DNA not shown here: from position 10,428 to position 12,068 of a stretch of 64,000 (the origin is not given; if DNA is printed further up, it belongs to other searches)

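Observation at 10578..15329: Five-gene coupled operon of phosphoryl-transfer enzymes: cpgS-like P-loop protein, carbamate kinase, NDK, Hbd-like protein and acetate kinase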

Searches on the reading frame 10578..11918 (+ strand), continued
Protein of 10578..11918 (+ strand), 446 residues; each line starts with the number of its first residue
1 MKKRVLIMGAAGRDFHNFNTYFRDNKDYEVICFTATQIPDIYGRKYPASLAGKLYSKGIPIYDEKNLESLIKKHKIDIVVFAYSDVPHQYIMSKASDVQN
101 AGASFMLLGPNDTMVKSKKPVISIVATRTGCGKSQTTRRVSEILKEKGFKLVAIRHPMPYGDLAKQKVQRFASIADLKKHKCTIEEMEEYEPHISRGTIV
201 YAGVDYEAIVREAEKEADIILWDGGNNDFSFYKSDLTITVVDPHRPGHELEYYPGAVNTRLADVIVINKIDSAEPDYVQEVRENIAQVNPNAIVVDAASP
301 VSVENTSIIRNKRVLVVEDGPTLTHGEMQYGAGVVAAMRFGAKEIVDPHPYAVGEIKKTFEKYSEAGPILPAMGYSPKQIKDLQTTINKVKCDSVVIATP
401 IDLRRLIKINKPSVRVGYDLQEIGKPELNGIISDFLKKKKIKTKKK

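Call 30: search_protein_families(library=ncbifam, proteins=[L050:12413-13345:+, L011:4709-5617:+, L020:12349-13350:+, L065:12395-12862:+, L031:7938-9719:-, L047:9129-9740:-, L009:1280-2785:+, L047:12552-13895:-, L007:7307-8245:+], max_evalue=1e-10)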
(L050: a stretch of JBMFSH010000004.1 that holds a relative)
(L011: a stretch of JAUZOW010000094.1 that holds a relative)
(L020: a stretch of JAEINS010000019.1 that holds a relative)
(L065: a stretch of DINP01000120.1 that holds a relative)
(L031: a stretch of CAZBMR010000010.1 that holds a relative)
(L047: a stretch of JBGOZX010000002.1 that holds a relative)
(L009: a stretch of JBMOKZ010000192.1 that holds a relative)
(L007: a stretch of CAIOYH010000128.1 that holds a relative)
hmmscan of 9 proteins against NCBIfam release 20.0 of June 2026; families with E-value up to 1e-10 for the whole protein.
L050:12413-13345:+ (310 aa): 16 families
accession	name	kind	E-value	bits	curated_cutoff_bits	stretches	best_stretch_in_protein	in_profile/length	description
NF001986.0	PRK00779.1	subfamily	2.4e-131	437.4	306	1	3-304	5-304/307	ornithine carbamoyltransferase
TIGR00658.1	orni_carb_tr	equivalog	1.1e-125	418.8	280.85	1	4-304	1-303/304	ornithine carbamoyltransferase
NF011380.0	PRK14805.1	equivalog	8.5e-111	369.8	421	1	4-304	2-300/302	ornithine carbamoyltransferase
TIGR04384.1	putr_carbamoyl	exception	2.8e-103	345.5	500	1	5-304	1-307/330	putrescine carbamoyltransferase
NF003286.0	PRK04284.1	subfamily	1.3e-85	287.5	515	1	3-302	6-328/332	ornithine carbamoyltransferase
NF009213.0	PRK12562.1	subfamily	7.4e-69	232.7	559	1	1-269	4-279/334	ornithine carbamoyltransferase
NF011379.0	PRK14804.1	equivalog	2.2e-62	211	373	1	4-304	7-309/311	ornithine carbamoyltransferase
NF002470.0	PRK01713.1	equivalog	5.3e-62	210.2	545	1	6-268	10-278/334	ornithine carbamoyltransferase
NF003384.0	PRK04523.1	equivalog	3.3e-58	197.3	288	1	4-303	4-332/336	N-acetylornithine carbamoyltransferase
NF002032.1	PRK00856.1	equivalog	2.1e-47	161.7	263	1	4-303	1-296/297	aspartate carbamoyltransferase catalytic subunit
TIGR00670.1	asp_carb_tr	equivalog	1.3e-43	149.3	236.95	1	4-303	1-302/304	aspartate carbamoyltransferase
NF006046.0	PRK08192.1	equivalog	2.2e-25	89.6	512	1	6-299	9-312/339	aspartate carbamoyltransferase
NF008853.0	PRK11891.1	equivalog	4.9e-25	88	560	1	3-298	88-392/430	aspartate carbamoyltransferase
NF005538.0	PRK07200.1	equivalog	5.7e-19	68.4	453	1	121-302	157-374/396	knotted carbamoyltransferase YgeW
TIGR03316.1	ygeW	equivalog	4e-17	62.2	500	1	1-230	16-273/391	knotted carbamoyltransferase YgeW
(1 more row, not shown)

L011:4709-5617:+ (302 aa): 17 families
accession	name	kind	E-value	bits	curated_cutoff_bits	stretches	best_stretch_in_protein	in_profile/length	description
TIGR00670.1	asp_carb_tr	equivalog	1.4e-112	375.8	236.95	1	4-299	1-303/304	aspartate carbamoyltransferase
NF002032.1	PRK00856.1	equivalog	2e-101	339.1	263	1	4-298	1-296/297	aspartate carbamoyltransferase catalytic subunit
NF006046.0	PRK08192.1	equivalog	3.1e-79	266.7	512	1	3-302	6-320/339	aspartate carbamoyltransferase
NF008853.0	PRK11891.1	equivalog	1.8e-74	250.9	560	1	3-302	88-401/430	aspartate carbamoyltransferase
NF001986.0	PRK00779.1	subfamily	4.9e-46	157.3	306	1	2-299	4-304/307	ornithine carbamoyltransferase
TIGR00658.1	orni_carb_tr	equivalog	1.1e-42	146.3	280.85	1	4-299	1-303/304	ornithine carbamoyltransferase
NF009916.0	PRK13376.1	equivalog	4.7e-42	144.2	800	1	5-300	9-334/525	bifunctional aspartate carbamoyltransferase catalytic subunit/aspartate carbamoyltransferase regulatory subunit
NF010387.0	PRK13814.1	equivalog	9.4e-41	139.7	660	1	23-297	30-301/310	aspartate carbamoyltransferase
TIGR04384.1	putr_carbamoyl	exception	1.1e-32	113.4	500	1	6-297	2-305/330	putrescine carbamoyltransferase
NF011380.0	PRK14805.1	equivalog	1.2e-26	93.5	421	1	4-300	2-301/302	ornithine carbamoyltransferase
NF003286.0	PRK04284.1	subfamily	2.5e-24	86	515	1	1-273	4-285/332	ornithine carbamoyltransferase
NF002470.0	PRK01713.1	equivalog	3.6e-18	66.1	545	1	1-296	5-308/334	ornithine carbamoyltransferase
NF003384.0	PRK04523.1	equivalog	1.1e-14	54.3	288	1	3-298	3-332/336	N-acetylornithine carbamoyltransferase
NF011379.0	PRK14804.1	equivalog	3.7e-14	52.6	373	1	4-298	7-308/311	ornithine carbamoyltransferase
NF005538.0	PRK07200.1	equivalog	2.3e-13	49.9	453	0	2-102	20-123/396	knotted carbamoyltransferase YgeW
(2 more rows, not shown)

L020:12349-13350:+ (333 aa): 15 families
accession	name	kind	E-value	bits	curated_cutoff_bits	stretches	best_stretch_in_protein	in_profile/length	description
NF003286.0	PRK04284.1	subfamily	1.5e-174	579.8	515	1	3-332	2-331/332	ornithine carbamoyltransferase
NF002470.0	PRK01713.1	equivalog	2.3e-155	517.1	545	1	1-331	1-333/334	ornithine carbamoyltransferase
NF009213.0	PRK12562.1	subfamily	4e-149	496.5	559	1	5-332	4-333/334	ornithine carbamoyltransferase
TIGR00658.1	orni_carb_tr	equivalog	4.4e-129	430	280.85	1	8-331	1-303/304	ornithine carbamoyltransferase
NF001986.0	PRK00779.1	subfamily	1.1e-95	320.3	306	1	6-284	4-274/307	ornithine carbamoyltransferase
TIGR04384.1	putr_carbamoyl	exception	4.7e-82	275.7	500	1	10-284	2-277/330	putrescine carbamoyltransferase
NF011380.0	PRK14805.1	equivalog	6.5e-74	248.7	421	1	8-332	2-301/302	ornithine carbamoyltransferase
NF011379.0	PRK14804.1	equivalog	4.3e-37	127.9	373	1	13-330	12-308/311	ornithine carbamoyltransferase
NF002032.1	PRK00856.1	equivalog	7.1e-32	110.8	263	1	8-282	1-265/297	aspartate carbamoyltransferase catalytic subunit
NF003384.0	PRK04523.1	equivalog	4.9e-31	108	288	1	8-329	4-331/336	N-acetylornithine carbamoyltransferase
TIGR00670.1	asp_carb_tr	equivalog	6.3e-31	107.6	236.95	1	9-283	2-272/304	aspartate carbamoyltransferase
NF006046.0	PRK08192.1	equivalog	1.8e-18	66.9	512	1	10-277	9-277/339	aspartate carbamoyltransferase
NF008853.0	PRK11891.1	equivalog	1.1e-16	60.5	560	1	41-277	122-358/430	aspartate carbamoyltransferase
NF010387.0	PRK13814.1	equivalog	2.1e-14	53.1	660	1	42-196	41-199/310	aspartate carbamoyltransferase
NF005538.0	PRK07200.1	equivalog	6.1e-12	45.2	453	0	4-235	18-273/396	knotted carbamoyltransferase YgeW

L065:12395-12862:+ (155 aa): 3 families
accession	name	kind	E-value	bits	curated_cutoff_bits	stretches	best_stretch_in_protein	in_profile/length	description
TIGR00240.1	ATCase_reg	equivalog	4.2e-50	169.4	148.55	1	8-151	2-146/150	aspartate carbamoyltransferase regulatory subunit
NF002063.0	PRK00893.1-3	equivalog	1e-32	112.8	171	1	10-148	2-139/142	aspartate carbamoyltransferase regulatory subunit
NF009916.0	PRK13376.1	equivalog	2.9e-19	69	800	1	12-147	374-517/525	bifunctional aspartate carbamoyltransferase catalytic subunit/aspartate carbamoyltransferase regulatory subunit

L031:7938-9719:- (593 aa): 4 families
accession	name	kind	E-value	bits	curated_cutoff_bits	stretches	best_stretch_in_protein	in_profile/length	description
TIGR00456.1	argS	equivalog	1.3e-132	443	261.65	1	7-593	6-569/569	arginine--tRNA ligase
NF002446.0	PRK01611.3-3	equivalog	2.8e-98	329.8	399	2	200-593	235-636/636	arginine--tRNA ligase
NF002447.0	PRK01611.3-4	equivalog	1.5e-89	301.1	460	2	322-593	337-613/613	arginine--tRNA ligase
NF045898.1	ArgS_rel_codon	equivalog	5.1e-12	45.9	340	0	393-592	128-326/327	ArgS-related anticodon-binding protein NrtL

L047:9129-9740:- (203 aa): 1 family
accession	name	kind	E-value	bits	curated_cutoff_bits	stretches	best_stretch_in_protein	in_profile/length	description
NF007466.0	PRK10045.1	equivalog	1.2e-26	93.9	331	1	1-188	1-189/193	ACP phosphodiesterase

L009:1280-2785:+ (501 aa): 40 families (the best 25 are shown)
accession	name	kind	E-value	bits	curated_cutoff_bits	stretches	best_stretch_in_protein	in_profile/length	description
NF042993.1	AlphKGSA_gudD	equivalog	3.2e-169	563.7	770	1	9-487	2-480/481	alpha-ketoglutaric semialdehyde dehydrogenase GucD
NF052305.1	DioxValDhHalo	equivalog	8.8e-163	542.6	750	1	10-489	4-483/483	2,5-dioxovalerate dehydrogenase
TIGR01804.1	BADH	equivalog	2.1e-136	455.1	668.6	1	14-483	1-467/467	betaine-aldehyde dehydrogenase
NF009725.0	PRK13252.1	equivalog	9.3e-134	446.5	593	1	8-490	4-482/488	betaine-aldehyde dehydrogenase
TIGR02299.1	HpaE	equivalog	4e-131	438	638.35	1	12-488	2-477/488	5-carboxymethyl-2-hydroxymuconate semialdehyde dehydrogenase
NF002852.0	PRK03137.1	subfamily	6.6e-130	434.3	648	1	11-485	37-510/514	L-glutamate gamma-semialdehyde dehydrogenase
TIGR01780.1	SSADH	subfamily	8.5e-119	397.4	646.35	1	32-481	3-446/448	succinate-semialdehyde dehydrogenase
NF010000.0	PRK13473.1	subfamily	2.7e-118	395.6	615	1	12-487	4-472/475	aminobutyraldehyde dehydrogenase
NF050026.1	AcaldDHExaC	equivalog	3.8e-118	395.3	900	1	10-490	15-496/503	acetaldehyde dehydrogenase ExaC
NF050084.1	pip_6_carb_DH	equivalog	8e-118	394.3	730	1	32-497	3-470/475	L-piperidine-6-carboxylate dehydrogenase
NF045735.1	PaDhStyDPseudo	equivalog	8.2e-117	390.8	850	1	13-487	5-481/483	phenylacetaldehyde dehydrogenase StyD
NF045736.1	PaDhStyDRhodo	equivalog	1.4e-116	389.9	800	1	13-486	5-476/479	phenylacetaldehyde dehydrogenase StyD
NF008415.0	PRK11241.1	equivalog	1.9e-113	379.8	828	1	11-483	11-476/482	NADP-dependent succinate-semialdehyde dehydrogenase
TIGR01237.1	D1pyr5carbox2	equivalog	3.3e-113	379.2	659.65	1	9-484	31-506/511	L-glutamate gamma-semialdehyde dehydrogenase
NF007497.0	PRK10090.1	equivalog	1.7e-111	373.3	500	1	8-454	4-446/480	aldehyde dehydrogenase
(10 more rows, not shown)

L047:12552-13895:- (447 aa): 7 families
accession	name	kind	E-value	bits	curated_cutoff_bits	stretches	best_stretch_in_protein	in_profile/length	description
NF010697.0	PRK14097.1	equivalog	1.4e-193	643.5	443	1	3-446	2-448/448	glucose-6-phosphate isomerase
NF003016.0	PRK03868.1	equivalog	9.9e-61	205.8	487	1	44-431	30-408/410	glucose-6-phosphate isomerase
NF040629.1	PGI_Meth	equivalog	1.9e-49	168.9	350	1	67-424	56-393/396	glucose-6-phosphate isomerase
NF007080.0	PRK09533.1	equivalog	3.8e-47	160.7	712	1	34-302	417-676/949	bifunctional transaldolase/phosoglucose isomerase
NF010696.0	PRK14096.1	equivalog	1.4e-44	152.6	671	1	75-431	116-463/528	glucose-6-phosphate isomerase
NF001211.0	PRK00179.1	equivalog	3.4e-31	108.3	492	1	75-430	148-516/544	glucose-6-phosphate isomerase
NF010695.0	PRK14095.1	equivalog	2.9e-29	102.1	703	1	74-431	152-511/536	glucose-6-phosphate isomerase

L007:7307-8245:+ (312 aa): 15 families
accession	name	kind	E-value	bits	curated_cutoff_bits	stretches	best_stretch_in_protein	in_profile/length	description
TIGR00670.1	asp_carb_tr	equivalog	1.1e-110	369.5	236.95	1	15-310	1-303/304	aspartate carbamoyltransferase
NF002032.1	PRK00856.1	equivalog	4.5e-100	334.7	263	1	16-309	2-296/297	aspartate carbamoyltransferase catalytic subunit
NF006046.0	PRK08192.1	equivalog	3.9e-78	263.1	512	1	13-311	5-318/339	aspartate carbamoyltransferase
NF008853.0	PRK11891.1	equivalog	5.7e-74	249.2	560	1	7-312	81-400/430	aspartate carbamoyltransferase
NF001986.0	PRK00779.1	subfamily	8.2e-48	163.1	306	1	11-310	2-304/307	ornithine carbamoyltransferase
TIGR00658.1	orni_carb_tr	equivalog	7.1e-45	153.5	280.85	1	15-310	1-303/304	ornithine carbamoyltransferase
NF009916.0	PRK13376.1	equivalog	3.5e-42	144.6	800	1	11-311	4-334/525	bifunctional aspartate carbamoyltransferase catalytic subunit/aspartate carbamoyltransferase regulatory subunit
NF010387.0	PRK13814.1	equivalog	3.7e-40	137.7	660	1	36-310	32-303/310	aspartate carbamoyltransferase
NF011380.0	PRK14805.1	equivalog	2.1e-32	112.4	421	1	16-310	3-300/302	ornithine carbamoyltransferase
TIGR04384.1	putr_carbamoyl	exception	2.2e-29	102.6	500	1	18-307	3-304/330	putrescine carbamoyltransferase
NF003286.0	PRK04284.1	subfamily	3.7e-25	88.7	515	1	11-283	3-284/332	ornithine carbamoyltransferase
NF003384.0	PRK04523.1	equivalog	1.8e-18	66.7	288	1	14-310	3-333/336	N-acetylornithine carbamoyltransferase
NF011379.0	PRK14804.1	equivalog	2.4e-17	63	373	1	15-308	7-308/311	ornithine carbamoyltransferase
NF002470.0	PRK01713.1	equivalog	1.5e-16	60.8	545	1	11-194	4-189/334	ornithine carbamoyltransferase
NF009213.0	PRK12562.1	subfamily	8e-13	48.5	559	1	14-275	6-277/334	ornithine carbamoyltransferase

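Call 31: predict_structure(alignment_id=A1)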
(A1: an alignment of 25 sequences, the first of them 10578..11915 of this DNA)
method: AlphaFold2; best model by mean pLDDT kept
length: 446 residues; sequences in the alignment: 25
mean_pLDDT: 90.4   pTM: 0.90
mean pLDDT of the five models: 90.4, 89.3, 87.9, 87.7, 87.2
residues with pLDDT >= 90: 305; 70-90: 118; 50-70: 22; < 50: 1
segments of 3 or more residues with pLDDT < 50: none
pLDDT, mean of each block of 10 residues (from residue 1): 91 86 93 80 86 90 93 98 87 96 94 94 92 92 95 83 89 92 86 91 92 97 82 96 92 91 96 95 97 96 94 90 64 90 95 89 82 80 95 94 91 93 96 96 67
secondary structure, 60 per line:
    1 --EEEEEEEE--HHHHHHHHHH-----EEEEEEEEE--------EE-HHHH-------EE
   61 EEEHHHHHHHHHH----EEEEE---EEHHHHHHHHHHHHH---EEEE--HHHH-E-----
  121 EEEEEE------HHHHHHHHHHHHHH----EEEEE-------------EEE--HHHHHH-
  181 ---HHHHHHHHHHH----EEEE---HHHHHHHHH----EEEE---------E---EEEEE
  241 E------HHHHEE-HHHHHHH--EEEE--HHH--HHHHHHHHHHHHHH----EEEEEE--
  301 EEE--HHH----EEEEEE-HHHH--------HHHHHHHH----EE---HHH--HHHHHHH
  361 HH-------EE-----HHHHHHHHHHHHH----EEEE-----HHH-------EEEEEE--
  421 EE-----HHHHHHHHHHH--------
elements in order: E3-10 H13-22 E28-36 H48-51 E59-63 H64-73 E78-82 H88-100 E104-107 H110-113 E121-126 H133-146 E151-155 E169-171 H174-179 H184-194 E199-202 H206-214 E219-222 E236-241 H248-251 H255-261 E264-267 H275-288 E293-298 E301-303 E313-318 H320-323 H332-339 H354-362 H377-389 E394-397 E413-418 H428-438

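Call 42: search_protein_representatives(protein=window:10578-11915:+)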
Query: 446 residues. Proteins with E-value up to 0.001 (for the whole library): 3779; up to 1e-10: 2338; up to 1e-30: 636. The best 150 are listed.
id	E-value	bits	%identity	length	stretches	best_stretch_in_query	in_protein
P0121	2.2e-180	616.6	60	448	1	3-441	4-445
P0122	3.6e-163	560.0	64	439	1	1-419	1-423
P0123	4.2e-148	510.3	54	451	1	3-439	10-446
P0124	1.2e-136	472.6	51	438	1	2-431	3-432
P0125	1.9e-129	448.8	50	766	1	4-432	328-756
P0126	7.4e-128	443.6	48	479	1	4-424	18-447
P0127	1.2e-124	433.0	69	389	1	8-276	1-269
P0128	3.8e-124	431.4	61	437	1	2-316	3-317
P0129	6.6e-123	427.3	51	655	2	39-441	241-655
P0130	2.7e-121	422.0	49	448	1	1-421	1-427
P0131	3.4e-121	421.6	47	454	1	1-433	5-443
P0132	3.7e-121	421.6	47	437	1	2-439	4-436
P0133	1.1e-120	420.0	49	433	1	3-428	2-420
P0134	3.2e-120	418.5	46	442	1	2-435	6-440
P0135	7.5e-117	407.3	52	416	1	3-439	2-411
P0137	1.5e-112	393.1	43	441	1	3-438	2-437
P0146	2.6e-103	362.7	42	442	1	8-432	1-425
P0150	1.4e-101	357.0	44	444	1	1-442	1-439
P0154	8.4e-99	347.9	41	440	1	3-422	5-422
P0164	7.0e-91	321.8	39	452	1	2-434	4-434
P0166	1.1e-88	314.6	39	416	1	4-420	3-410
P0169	4.3e-87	309.3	38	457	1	3-435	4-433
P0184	5.0e-81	289.3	37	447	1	4-434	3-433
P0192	6.4e-79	282.4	37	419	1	3-438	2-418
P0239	1.3e-65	238.5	37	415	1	4-428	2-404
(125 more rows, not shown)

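Call 43: list_cluster_members(proteins=[P0137, P0146, P0150, P0154, P0164, P0166, P0169, P0184, P0192, P0239])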
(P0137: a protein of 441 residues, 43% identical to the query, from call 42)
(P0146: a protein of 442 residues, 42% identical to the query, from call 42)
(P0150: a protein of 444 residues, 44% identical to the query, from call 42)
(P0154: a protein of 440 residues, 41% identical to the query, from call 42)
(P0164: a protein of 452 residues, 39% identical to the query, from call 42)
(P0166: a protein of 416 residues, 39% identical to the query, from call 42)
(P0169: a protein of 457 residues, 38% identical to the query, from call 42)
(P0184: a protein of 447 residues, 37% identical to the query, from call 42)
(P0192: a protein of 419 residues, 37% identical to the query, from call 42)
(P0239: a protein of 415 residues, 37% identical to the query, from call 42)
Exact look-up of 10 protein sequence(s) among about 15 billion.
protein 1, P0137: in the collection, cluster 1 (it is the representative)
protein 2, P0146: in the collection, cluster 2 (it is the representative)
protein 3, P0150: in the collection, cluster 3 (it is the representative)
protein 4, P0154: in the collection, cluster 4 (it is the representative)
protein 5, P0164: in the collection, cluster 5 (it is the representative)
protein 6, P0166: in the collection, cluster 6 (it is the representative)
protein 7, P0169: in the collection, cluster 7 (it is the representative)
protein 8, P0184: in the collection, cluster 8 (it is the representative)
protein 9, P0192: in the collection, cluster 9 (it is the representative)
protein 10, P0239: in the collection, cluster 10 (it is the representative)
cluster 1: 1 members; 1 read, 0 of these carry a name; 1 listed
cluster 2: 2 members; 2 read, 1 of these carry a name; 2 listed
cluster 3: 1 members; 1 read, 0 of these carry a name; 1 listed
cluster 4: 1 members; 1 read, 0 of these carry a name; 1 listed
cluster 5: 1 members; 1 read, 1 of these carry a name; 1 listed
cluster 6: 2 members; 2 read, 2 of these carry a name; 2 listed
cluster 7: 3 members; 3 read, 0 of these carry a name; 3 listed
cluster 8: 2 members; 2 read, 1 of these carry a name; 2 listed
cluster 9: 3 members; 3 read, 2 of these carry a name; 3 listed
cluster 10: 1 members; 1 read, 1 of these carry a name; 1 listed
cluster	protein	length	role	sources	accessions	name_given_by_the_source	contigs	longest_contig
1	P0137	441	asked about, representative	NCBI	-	-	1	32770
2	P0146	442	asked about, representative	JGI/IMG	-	-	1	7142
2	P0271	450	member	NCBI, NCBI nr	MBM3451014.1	MAG: GTPase [Armatimonadetes bacterium] | GTPase [Armatimonadota bacterium]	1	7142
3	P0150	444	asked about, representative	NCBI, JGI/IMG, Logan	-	-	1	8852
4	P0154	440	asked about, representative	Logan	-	-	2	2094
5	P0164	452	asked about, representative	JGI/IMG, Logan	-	predicted GTPase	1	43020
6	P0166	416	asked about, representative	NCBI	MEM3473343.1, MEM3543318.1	MAG: GTPase [archaeon]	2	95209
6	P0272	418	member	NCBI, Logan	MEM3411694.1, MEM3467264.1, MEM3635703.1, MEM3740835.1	MAG: GTPase [archaeon]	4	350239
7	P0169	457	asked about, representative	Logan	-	-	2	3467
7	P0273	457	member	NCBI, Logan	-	-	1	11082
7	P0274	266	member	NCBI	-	-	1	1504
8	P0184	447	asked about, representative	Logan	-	-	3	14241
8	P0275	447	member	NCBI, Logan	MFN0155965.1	MAG: GTPase [Gaiella sp.]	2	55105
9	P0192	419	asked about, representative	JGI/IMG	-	-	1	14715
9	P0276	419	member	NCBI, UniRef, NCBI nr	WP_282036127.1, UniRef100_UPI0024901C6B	hypothetical protein [Saccharicrinis aurantiacus] | hypothetical protein n=1 Tax=Saccharicrinis aurantiacus TaxID=1849719 RepID=UPI0024901C6B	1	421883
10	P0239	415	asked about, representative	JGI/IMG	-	predicted GTPase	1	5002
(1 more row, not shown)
